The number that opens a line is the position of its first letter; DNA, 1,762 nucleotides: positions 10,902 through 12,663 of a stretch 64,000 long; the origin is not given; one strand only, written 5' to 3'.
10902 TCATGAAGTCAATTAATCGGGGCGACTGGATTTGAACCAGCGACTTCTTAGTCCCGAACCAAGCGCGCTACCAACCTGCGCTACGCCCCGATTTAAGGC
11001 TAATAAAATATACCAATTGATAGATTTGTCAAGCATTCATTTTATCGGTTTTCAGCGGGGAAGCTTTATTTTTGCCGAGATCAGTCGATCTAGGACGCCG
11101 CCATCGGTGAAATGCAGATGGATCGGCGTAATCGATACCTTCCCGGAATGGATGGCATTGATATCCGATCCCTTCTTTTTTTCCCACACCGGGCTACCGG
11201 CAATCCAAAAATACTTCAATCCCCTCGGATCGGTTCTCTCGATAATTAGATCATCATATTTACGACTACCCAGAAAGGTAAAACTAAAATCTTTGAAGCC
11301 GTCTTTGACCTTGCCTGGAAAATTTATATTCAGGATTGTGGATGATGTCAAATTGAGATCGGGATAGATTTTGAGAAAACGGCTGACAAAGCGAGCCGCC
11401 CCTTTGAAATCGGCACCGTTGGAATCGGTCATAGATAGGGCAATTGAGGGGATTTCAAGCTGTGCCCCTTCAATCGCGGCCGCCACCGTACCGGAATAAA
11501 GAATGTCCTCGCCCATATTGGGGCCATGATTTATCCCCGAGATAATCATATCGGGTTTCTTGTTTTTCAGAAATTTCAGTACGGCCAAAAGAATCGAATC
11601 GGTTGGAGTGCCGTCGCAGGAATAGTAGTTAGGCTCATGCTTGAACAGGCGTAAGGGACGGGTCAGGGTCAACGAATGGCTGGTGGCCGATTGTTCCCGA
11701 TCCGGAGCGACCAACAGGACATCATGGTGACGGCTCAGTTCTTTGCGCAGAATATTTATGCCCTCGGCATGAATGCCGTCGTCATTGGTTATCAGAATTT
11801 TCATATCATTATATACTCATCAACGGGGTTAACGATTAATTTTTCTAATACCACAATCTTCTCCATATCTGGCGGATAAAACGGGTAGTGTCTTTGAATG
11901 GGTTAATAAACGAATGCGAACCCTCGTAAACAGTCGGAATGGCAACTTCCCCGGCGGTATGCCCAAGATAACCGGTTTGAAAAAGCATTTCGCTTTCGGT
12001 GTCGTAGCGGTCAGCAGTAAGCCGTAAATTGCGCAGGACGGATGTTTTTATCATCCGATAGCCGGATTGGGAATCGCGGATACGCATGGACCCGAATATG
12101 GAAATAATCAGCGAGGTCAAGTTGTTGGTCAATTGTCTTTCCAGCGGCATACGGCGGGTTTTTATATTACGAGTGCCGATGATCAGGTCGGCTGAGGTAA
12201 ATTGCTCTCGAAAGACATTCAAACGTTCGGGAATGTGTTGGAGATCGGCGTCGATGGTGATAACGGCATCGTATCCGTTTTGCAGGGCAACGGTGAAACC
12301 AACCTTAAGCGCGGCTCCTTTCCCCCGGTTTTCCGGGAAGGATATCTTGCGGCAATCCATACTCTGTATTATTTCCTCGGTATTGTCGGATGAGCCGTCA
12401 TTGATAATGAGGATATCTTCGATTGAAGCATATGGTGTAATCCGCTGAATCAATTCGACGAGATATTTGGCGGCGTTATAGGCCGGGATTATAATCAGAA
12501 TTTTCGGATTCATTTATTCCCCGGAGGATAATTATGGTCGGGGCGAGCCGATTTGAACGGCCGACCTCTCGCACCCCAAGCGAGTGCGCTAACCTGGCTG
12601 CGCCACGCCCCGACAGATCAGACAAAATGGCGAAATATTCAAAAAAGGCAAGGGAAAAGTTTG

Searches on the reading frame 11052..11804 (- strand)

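Call 64: search_protein_families(library=pfam, proteins=[window:11052-11804:-], max_evalue=0.001)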
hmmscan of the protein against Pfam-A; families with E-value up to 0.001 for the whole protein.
window:11052-11804:- (250 aa): 1 family
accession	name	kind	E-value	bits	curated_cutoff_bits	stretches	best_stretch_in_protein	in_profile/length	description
PF01975.23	SurE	-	1.5e-59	201.4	22.1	1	3-184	1-188/189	Survival protein SurE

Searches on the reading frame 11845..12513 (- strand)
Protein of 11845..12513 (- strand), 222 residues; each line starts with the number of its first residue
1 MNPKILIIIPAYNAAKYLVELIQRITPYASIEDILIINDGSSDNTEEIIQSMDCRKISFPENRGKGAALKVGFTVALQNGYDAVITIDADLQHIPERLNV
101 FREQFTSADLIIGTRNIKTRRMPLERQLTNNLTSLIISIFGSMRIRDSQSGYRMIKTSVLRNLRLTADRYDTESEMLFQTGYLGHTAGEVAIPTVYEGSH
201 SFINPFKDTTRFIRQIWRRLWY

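Call 64: search_protein_families(library=pfam, proteins=[window:11845-12513:-], max_evalue=0.001)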
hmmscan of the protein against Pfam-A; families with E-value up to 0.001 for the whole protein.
window:11845-12513:- (222 aa): 1 family
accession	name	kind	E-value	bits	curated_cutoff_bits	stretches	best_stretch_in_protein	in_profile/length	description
PF00535.33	Glycos_transf_2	-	3.9e-21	76.1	23.3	1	7-140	2-144/168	Glycosyl transferase family 2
